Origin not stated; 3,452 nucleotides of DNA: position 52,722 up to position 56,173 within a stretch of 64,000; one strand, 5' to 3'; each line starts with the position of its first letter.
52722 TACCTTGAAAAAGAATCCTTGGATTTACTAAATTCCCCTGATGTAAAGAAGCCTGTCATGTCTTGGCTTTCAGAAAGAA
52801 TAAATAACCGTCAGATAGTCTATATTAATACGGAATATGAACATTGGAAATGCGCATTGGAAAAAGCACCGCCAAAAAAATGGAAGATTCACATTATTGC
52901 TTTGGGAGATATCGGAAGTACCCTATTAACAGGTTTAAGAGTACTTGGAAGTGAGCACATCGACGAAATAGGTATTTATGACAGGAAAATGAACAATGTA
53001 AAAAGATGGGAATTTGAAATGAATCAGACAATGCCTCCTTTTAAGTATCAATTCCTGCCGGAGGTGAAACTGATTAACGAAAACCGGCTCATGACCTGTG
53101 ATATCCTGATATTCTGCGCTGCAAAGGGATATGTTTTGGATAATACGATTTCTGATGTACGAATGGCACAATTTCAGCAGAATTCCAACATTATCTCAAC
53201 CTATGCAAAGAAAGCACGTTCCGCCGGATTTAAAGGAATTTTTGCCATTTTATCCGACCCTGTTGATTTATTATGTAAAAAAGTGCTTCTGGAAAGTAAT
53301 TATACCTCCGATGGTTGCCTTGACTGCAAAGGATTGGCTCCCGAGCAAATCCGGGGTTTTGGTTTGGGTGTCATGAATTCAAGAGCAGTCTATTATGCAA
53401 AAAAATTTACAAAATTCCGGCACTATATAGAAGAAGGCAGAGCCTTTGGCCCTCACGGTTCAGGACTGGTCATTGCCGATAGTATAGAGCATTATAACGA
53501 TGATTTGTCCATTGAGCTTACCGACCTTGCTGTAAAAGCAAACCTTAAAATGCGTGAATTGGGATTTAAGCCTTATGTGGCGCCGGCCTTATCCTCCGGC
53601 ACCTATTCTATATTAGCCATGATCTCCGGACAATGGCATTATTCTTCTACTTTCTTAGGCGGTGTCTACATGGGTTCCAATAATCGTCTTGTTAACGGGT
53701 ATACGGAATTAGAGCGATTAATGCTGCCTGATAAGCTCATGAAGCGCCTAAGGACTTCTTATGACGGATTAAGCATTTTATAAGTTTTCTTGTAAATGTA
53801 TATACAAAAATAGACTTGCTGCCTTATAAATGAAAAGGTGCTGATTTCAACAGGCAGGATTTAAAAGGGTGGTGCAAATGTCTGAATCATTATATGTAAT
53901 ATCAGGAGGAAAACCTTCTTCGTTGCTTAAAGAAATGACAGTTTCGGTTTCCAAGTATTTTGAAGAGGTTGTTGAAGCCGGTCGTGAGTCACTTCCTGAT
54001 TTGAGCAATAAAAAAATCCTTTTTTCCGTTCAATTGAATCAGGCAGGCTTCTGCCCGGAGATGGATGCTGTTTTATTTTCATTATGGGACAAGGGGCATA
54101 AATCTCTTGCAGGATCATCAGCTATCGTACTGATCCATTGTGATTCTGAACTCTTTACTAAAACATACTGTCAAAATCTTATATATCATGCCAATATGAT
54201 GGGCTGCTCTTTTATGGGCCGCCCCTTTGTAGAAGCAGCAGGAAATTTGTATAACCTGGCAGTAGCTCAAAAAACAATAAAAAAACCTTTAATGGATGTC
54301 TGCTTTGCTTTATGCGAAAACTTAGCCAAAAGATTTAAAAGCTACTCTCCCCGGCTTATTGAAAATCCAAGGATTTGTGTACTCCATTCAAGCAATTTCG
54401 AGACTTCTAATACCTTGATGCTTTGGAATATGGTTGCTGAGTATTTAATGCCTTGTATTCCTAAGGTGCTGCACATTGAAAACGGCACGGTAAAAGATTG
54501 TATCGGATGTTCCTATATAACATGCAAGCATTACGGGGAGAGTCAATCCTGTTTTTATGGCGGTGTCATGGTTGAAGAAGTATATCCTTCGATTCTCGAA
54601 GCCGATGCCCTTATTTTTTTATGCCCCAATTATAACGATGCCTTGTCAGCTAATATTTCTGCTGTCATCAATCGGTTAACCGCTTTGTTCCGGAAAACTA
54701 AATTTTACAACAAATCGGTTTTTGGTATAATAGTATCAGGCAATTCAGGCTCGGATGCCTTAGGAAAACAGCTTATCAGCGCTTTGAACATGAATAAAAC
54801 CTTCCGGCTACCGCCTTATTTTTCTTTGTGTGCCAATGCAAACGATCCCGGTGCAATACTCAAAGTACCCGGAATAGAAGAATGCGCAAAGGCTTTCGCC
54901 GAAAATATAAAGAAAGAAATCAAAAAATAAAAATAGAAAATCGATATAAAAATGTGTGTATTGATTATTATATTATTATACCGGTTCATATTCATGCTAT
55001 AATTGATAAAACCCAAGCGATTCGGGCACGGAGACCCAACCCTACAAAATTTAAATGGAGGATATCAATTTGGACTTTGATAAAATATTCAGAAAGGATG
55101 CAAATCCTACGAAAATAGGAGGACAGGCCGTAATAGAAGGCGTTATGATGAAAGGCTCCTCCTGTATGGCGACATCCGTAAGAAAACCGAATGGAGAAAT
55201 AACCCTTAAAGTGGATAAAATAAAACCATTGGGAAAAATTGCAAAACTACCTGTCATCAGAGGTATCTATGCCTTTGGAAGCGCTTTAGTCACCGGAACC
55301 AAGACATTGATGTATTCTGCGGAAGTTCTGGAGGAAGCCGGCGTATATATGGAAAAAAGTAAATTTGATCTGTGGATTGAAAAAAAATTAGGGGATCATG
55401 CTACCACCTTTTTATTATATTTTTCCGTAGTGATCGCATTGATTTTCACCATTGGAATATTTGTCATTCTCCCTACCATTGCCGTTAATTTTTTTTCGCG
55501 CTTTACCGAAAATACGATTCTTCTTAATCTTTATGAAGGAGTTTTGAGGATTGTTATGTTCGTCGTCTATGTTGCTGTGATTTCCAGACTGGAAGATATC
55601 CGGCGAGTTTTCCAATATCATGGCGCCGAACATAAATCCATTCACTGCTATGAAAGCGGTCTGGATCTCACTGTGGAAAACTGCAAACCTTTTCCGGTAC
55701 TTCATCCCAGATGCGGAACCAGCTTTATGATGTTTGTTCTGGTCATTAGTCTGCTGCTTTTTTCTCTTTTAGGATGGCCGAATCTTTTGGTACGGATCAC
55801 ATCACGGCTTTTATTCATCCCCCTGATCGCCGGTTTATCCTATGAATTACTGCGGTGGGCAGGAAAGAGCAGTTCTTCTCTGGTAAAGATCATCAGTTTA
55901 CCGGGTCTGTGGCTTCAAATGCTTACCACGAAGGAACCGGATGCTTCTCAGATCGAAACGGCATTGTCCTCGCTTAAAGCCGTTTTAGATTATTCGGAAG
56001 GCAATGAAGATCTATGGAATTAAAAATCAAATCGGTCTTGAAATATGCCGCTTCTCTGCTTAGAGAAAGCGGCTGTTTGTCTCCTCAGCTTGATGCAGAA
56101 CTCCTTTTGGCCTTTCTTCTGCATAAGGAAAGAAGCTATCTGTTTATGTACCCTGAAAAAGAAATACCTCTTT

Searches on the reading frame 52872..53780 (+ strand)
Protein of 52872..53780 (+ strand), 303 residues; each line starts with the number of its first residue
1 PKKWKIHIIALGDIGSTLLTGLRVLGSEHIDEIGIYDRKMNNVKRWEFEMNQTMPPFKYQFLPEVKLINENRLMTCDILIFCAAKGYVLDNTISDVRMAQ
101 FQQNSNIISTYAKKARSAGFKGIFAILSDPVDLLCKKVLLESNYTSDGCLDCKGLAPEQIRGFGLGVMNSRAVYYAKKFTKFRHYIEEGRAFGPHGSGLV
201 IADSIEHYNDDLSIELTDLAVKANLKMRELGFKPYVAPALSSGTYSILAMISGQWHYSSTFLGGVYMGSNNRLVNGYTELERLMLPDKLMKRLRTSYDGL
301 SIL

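Call 69: search_solved_structures(query=A7, max_evalue=0.01, show_alignments=5)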
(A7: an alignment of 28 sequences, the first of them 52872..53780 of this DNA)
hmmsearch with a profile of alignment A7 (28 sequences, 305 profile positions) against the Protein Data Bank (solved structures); distinct sequences matched with E-value up to 0.01: 60.
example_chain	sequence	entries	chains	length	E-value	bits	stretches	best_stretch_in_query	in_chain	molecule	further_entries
9dq7_P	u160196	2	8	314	2.1e-09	40.3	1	3-144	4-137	L-lactate dehydrogenase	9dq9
4q3n_A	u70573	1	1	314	2.7e-09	39.9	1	3-147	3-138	MGS-M5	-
3h3j_A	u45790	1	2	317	2.6e-08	36.7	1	4-144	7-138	L-lactate dehydrogenase 1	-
3d0o_A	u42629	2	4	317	2.8e-08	36.6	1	4-144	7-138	L-lactate dehydrogenase 1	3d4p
2zqy_A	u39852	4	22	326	1.2e-07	34.5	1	3-144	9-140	L-lactate dehydrogenase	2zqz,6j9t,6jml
6j9s_A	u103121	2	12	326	1.7e-07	34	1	3-144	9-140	L-lactate dehydrogenase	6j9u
1hyh_A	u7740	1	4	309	3.3e-07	33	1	5-136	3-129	L-2-HYDROXYISOCAPROATE DEHYDROGENASE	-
9end_A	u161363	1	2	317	1.2e-06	31.2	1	5-159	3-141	Malate dehydrogenase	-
8rs5_A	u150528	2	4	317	1.6e-06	30.8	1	5-146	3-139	Malate dehydrogenase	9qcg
8rwl_A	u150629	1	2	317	1.7e-06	30.7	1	5-158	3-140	Malate dehydrogenase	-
4m1q_A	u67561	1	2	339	1.9e-06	30.5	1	2-160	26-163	L-lactate dehydrogenase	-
3wsv_A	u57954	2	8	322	3.3e-06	29.8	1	3-144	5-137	L-lactate dehydrogenase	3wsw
4lmr_A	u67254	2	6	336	3.4e-06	29.8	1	5-146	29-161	L-lactate dehydrogenase 1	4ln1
9jlo_A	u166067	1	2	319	3.5e-06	29.7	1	2-144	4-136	L-lactate dehydrogenase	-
1llc_A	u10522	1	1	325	4.6e-06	29.3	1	3-144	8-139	L-LACTATE DEHYDROGENASE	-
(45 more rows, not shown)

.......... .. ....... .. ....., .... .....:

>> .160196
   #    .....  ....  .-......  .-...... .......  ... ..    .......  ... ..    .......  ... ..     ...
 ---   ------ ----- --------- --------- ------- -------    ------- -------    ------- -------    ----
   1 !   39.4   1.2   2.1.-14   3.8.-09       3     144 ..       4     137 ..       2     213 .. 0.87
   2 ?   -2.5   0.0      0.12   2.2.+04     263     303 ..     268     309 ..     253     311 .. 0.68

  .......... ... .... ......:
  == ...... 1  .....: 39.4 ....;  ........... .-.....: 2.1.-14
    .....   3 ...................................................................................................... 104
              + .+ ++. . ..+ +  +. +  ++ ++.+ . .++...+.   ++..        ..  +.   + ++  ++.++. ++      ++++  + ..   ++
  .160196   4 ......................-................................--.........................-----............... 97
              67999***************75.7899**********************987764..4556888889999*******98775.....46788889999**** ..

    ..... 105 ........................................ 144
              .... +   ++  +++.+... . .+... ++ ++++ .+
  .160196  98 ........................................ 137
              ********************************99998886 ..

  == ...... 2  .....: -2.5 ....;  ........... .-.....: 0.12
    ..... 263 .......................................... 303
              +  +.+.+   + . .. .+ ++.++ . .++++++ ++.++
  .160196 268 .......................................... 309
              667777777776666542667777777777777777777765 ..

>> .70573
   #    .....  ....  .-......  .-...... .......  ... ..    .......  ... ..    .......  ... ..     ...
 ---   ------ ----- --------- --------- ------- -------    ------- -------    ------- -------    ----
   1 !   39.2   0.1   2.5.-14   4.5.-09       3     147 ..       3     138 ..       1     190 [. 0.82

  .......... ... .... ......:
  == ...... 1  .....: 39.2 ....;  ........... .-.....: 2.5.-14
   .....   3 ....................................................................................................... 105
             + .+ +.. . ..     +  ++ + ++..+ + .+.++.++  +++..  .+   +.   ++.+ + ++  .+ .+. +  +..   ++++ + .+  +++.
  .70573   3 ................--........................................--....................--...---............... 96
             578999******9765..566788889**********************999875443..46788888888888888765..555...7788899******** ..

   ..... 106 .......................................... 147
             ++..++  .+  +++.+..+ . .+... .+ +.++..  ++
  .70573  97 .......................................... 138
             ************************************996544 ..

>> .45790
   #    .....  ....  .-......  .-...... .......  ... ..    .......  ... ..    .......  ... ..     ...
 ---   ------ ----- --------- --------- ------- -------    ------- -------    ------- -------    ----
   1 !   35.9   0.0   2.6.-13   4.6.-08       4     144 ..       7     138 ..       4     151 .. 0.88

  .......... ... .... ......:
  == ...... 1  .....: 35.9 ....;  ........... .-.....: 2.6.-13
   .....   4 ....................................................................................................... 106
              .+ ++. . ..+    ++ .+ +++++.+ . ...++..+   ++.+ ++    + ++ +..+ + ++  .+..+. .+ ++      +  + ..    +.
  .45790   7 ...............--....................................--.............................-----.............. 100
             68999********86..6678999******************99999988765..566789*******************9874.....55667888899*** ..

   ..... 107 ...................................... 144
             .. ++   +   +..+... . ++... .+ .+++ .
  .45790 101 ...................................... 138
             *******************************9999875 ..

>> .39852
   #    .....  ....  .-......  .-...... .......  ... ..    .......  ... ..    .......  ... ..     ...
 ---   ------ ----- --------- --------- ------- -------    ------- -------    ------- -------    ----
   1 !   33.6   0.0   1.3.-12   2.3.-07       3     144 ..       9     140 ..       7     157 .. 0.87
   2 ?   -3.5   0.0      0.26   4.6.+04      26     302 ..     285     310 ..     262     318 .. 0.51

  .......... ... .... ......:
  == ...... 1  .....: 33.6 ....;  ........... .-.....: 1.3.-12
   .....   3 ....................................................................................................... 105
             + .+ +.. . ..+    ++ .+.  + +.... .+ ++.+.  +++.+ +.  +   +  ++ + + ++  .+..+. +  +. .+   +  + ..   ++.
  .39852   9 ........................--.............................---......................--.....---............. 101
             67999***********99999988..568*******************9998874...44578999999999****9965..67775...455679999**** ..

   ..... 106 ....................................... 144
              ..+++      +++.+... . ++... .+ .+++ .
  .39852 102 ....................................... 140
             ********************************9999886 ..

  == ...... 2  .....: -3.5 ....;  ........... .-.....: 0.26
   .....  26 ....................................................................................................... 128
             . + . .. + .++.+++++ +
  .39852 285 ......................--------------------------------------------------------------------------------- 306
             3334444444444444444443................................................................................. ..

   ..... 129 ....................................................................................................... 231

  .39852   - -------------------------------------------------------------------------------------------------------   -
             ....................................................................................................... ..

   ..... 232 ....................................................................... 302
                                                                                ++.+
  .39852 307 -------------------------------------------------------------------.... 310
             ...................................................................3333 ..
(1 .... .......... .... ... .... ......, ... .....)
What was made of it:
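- On LDH/MDH superfamily (partner 1): PDB profile E is 2e-9 (call 69).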

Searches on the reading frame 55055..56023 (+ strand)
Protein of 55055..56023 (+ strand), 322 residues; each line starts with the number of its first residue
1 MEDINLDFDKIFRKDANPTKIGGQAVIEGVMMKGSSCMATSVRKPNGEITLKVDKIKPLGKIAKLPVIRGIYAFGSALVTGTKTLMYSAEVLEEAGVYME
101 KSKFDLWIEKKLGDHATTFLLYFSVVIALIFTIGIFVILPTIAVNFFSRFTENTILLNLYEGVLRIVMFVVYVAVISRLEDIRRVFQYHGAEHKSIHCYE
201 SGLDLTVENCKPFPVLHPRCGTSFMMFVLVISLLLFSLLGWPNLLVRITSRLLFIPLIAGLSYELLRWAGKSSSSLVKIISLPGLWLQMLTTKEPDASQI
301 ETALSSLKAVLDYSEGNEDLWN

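Call 6: search_protein_families(library=pfam, proteins=[window:55055-56023:+], max_evalue=0.01)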
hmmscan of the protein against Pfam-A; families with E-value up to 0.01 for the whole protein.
window:55055-56023:+ (322 aa): 1 family
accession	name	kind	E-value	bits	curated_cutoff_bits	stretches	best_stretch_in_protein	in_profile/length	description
PF07136.16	DUF1385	-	6.1e-88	294.4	22.1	1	65-312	1-226/227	Protein of unknown function (DUF1385)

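Call 9: search_protein_families(library=ncbifam, proteins=[window:55055-56023:+], max_evalue=0.001)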
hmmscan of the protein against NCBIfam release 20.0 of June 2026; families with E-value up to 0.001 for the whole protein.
window:55055-56023:+ (322 aa): 0 families
